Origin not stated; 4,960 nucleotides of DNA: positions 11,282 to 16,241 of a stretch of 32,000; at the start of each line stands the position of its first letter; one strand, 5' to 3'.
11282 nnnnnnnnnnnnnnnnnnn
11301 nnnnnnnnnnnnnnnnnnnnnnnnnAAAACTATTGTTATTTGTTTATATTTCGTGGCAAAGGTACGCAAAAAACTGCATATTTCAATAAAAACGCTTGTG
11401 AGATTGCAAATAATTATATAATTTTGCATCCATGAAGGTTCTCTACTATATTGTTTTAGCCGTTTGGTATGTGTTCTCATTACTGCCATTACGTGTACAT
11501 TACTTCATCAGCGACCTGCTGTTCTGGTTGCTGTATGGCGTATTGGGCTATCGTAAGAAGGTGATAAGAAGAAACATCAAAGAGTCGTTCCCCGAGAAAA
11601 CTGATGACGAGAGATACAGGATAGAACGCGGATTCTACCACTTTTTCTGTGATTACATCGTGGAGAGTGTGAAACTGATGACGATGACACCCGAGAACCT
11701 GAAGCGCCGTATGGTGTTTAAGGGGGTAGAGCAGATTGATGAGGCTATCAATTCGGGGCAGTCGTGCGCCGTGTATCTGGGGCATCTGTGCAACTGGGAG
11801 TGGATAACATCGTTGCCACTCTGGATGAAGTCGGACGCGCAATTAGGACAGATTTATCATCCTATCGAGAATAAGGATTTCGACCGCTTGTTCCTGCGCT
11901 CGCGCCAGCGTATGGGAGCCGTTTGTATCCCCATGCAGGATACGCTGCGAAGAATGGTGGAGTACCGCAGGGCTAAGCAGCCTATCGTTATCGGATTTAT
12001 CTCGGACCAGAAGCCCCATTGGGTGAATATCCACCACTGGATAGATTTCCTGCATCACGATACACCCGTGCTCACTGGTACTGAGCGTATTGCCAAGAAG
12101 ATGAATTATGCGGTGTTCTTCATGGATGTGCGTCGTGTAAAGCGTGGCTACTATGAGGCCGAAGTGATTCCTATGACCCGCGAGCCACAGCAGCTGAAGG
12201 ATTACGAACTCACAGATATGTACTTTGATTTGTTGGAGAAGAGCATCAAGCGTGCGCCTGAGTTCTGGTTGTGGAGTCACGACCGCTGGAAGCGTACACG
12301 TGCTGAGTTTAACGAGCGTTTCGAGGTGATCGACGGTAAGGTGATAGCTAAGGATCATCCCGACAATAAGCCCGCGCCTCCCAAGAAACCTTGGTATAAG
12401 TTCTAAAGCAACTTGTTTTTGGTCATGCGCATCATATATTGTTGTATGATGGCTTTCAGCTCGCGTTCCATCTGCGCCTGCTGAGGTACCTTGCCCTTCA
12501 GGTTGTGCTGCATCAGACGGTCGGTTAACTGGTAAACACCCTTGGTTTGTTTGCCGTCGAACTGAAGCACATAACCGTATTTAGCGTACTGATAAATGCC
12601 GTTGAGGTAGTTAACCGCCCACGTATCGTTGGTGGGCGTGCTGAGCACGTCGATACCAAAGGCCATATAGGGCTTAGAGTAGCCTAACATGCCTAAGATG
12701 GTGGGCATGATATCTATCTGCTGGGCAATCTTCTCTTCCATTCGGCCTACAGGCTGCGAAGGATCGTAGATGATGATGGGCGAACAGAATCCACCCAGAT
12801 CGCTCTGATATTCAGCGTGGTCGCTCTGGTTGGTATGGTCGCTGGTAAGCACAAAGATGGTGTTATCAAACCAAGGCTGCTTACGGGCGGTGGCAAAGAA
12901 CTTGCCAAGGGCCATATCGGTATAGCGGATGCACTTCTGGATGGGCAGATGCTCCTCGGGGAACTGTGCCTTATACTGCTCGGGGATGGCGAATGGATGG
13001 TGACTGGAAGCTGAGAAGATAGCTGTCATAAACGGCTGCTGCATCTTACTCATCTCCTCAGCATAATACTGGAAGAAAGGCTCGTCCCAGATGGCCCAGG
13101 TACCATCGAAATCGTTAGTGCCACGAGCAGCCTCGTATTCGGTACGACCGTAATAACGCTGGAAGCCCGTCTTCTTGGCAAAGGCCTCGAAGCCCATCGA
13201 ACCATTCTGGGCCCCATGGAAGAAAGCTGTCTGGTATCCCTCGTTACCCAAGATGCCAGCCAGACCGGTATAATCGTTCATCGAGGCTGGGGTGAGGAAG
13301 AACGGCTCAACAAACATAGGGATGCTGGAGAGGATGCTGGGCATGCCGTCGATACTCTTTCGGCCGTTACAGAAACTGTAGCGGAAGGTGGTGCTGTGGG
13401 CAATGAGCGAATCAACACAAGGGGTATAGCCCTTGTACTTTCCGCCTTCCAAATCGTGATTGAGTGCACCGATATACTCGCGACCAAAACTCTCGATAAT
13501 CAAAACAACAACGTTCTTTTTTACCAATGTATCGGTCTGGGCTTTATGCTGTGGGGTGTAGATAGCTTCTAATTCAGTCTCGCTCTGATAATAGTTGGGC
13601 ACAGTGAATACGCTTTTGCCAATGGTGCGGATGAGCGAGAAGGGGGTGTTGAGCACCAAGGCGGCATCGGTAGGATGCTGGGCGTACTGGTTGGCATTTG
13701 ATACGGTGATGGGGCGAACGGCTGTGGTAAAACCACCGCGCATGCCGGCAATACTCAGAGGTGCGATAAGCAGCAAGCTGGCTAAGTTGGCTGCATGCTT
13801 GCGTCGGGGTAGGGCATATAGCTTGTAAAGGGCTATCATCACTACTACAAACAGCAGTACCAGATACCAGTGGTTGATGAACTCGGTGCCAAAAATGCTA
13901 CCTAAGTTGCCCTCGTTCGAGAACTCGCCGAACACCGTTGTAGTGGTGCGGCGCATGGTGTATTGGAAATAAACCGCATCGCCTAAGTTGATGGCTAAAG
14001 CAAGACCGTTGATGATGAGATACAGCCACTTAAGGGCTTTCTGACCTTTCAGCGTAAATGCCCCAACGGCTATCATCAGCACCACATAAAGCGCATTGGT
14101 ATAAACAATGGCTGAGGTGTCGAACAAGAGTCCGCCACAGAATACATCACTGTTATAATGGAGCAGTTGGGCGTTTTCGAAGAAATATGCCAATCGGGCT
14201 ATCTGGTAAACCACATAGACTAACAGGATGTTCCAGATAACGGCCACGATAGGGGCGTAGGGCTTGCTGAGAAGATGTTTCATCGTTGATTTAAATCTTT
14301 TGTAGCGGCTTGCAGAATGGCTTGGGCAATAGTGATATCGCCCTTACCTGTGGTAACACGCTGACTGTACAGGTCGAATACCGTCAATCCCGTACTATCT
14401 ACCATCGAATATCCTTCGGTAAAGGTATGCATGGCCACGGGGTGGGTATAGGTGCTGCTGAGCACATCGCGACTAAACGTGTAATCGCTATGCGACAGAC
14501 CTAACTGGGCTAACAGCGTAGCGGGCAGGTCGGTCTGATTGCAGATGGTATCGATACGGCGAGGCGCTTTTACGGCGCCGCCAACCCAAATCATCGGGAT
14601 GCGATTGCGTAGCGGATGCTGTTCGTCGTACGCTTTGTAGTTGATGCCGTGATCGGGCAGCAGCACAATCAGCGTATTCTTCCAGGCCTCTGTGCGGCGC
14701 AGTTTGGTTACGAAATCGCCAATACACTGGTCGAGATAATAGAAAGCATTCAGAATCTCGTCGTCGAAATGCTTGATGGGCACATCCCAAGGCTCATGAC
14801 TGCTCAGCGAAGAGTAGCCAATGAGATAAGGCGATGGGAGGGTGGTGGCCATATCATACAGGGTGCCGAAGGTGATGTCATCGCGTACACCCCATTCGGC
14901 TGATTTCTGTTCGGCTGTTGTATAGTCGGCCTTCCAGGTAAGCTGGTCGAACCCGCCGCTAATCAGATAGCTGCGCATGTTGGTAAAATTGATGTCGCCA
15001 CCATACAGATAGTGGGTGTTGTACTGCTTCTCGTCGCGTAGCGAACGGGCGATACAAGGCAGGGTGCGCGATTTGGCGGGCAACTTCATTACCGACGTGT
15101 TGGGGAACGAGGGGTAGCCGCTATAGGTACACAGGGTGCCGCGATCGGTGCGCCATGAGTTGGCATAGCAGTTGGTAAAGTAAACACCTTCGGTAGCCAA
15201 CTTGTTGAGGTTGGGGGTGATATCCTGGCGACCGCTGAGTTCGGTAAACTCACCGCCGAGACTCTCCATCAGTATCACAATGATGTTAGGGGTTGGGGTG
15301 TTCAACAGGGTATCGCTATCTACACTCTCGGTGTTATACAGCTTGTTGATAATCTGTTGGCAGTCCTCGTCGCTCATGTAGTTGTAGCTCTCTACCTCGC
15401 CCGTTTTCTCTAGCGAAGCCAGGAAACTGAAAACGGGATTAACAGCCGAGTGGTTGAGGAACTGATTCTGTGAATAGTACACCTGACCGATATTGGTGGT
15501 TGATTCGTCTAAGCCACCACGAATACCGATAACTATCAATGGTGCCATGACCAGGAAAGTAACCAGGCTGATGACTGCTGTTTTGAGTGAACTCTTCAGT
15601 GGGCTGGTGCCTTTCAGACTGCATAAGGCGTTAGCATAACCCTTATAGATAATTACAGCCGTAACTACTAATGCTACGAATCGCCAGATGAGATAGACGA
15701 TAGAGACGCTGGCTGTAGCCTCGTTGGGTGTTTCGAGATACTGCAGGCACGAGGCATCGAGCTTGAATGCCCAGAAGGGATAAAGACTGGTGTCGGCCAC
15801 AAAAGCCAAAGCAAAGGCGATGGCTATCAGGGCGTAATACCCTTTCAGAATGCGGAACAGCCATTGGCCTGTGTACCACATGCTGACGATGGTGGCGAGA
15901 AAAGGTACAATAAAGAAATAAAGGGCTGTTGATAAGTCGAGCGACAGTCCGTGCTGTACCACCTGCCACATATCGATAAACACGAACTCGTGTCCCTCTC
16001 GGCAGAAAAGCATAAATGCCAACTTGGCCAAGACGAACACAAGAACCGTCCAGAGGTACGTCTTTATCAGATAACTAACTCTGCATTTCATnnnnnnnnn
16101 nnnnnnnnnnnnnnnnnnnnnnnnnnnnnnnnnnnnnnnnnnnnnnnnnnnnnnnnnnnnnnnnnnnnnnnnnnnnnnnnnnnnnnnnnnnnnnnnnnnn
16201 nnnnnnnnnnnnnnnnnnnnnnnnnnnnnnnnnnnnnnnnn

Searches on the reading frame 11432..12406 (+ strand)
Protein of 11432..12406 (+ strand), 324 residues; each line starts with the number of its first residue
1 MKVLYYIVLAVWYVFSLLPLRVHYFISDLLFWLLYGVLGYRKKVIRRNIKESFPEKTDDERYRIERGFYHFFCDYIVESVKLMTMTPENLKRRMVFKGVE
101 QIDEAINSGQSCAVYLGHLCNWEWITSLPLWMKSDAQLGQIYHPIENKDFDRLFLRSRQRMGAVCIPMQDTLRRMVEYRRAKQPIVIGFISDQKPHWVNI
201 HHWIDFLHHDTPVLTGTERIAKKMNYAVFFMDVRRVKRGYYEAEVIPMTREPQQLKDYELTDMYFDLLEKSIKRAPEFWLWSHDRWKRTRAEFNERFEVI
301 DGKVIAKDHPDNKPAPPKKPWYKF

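Call 4: search_protein_families(library=pfam, proteins=[window:11432-12406:+], max_evalue=0.001)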
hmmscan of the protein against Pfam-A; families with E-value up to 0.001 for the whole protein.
window:11432-12406:+ (324 aa): 1 family
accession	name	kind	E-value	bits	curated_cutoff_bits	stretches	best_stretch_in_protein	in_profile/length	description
PF03279.18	Lip_A_acyltrans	-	6.2e-41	140.9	22.3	1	4-288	15-295/295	Bacterial lipid A biosynthesis acyltransferase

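Call 5: search_protein_families(library=ncbifam, proteins=[window:11432-12406:+], max_evalue=0.001)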
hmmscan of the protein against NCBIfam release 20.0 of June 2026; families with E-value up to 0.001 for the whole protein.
window:11432-12406:+ (324 aa): 17 families
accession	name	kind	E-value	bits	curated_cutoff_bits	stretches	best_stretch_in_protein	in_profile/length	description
NF006270.0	PRK08419.1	equivalog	6.3e-26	91.4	248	1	6-292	8-294/298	lipid A biosynthesis lauroyl acyltransferase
TIGR02207.1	lipid_A_htrB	subfamily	1.8e-23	83.4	297.8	1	5-290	15-295/303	LpxL/LpxP family Kdo(2)-lipid IV(A) lauroyl/palmitoleoyl acyltransferase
NF005399.0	PRK06946.1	subfamily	6.1e-22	78.2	343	1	5-288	7-285/294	lipid A biosynthesis lauroyl acyltransferase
NF006432.0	PRK08706.1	equivalog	2.1e-19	69.9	384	1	7-293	3-284/289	lipid A biosynthesis lauroyl acyltransferase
NF004191.0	PRK05646.1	equivalog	1.5e-17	63.8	491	1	6-292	19-300/310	lipid A biosynthesis lauroyl acyltransferase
NF005150.0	PRK06628.1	equivalog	1.6e-17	63.8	350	1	35-288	43-290/290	lipid A biosynthesis lauroyl acyltransferase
NF005340.0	PRK06860.1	subfamily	3.2e-17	62.7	398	1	6-296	22-307/309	lipid A biosynthesis lauroyl acyltransferase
TIGR02208.1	lipid_A_msbB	equivalog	2.3e-16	60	336.05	1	8-291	20-298/305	lauroyl-Kdo(2)-lipid IV(A) myristoyltransferase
NF005120.0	PRK06553.1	equivalog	6.1e-16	58.6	273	1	18-287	37-307/308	lipid A biosynthesis lauroyl acyltransferase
NF006507.0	PRK08943.1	subfamily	2.7e-15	56.2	337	1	6-284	28-302/322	lipid A biosynthesis (KDO)2-(lauroyl)-lipid IVA acyltransferase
NF004569.0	PRK05906.1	equivalog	1.7e-14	53.5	439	1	3-295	16-322/454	lipid A biosynthesis lauroyl acyltransferase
NF006487.0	PRK08905.1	equivalog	1.9e-13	50.1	281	1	9-291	4-278/290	lysophospholipid acyltransferase family protein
NF006438.0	PRK08734.1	equivalog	8.6e-13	48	363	1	14-237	16-235/305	lauroyl acyltransferase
NF005919.0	PRK07920.1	equivalog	2.4e-12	46.5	209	1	9-279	16-286/311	phosphatidylinositol mannoside acyltransferase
NF004190.0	PRK05645.1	equivalog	2.7e-10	39.8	377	1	7-289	8-287/295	lysophospholipid acyltransferase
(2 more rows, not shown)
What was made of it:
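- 11432..12406 (+): Context only: LpxL-type lipid A secondary acyltransferase. Used to infer an LPS acceptor. Calls 4 and 5.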

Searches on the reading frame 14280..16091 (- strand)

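Call 4: search_protein_families(library=pfam, proteins=[window:14280-16091:-], max_evalue=0.001)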
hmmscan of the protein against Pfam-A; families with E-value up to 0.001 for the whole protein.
window:14280-16091:- (603 aa): 2 families
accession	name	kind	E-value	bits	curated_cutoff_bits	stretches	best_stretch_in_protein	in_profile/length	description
PF00884.28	Sulfatase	-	2.4e-30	106.3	25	1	268-531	1-300/301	Sulfatase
PF01663.27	Phosphodiest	-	1.5e-05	25.2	23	0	432-484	167-222/342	Type I phosphodiesterase / nucleotide pyrophosphatase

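Call 5: search_protein_families(library=ncbifam, proteins=[window:14280-16091:-], max_evalue=0.001)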
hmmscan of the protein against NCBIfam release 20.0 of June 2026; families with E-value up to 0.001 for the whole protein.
window:14280-16091:- (603 aa): 7 families
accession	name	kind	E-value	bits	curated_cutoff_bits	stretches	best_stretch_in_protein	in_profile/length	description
NF009027.0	PRK12363.1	equivalog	5.4e-18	65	572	1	267-548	156-460/703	phosphoglycerol transferase I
NF053595.1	LptchSynLtaSGpos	equivalog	5.8e-15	54.9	970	1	239-554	208-551/626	lipoteichoic acid synthase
TIGR03417.1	chol_sulfatase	equivalog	2.6e-08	33.2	433.45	0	267-313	2-50/500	choline-sulfatase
NF003000.0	PRK03776.1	equivalog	1.9e-07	29.5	574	1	260-414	154-315/763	phosphatidylglycerol--membrane-oligosaccharide glycerophosphotransferase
NF010322.0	PRK13759.1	equivalog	2.1e-07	29.8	481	0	266-311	5-51/486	arylsulfatase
NF038282.1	LapC_YejM_PbgA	exception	4.9e-05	21.8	825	1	290-551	276-524/584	LPS biosynthesis-modulating metalloenzyme YejM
NF045661.1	HdlasePehA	equivalog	0.00019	20.2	900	0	453-483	291-321/506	phosphoric/sulfuric ester hydrolase PehA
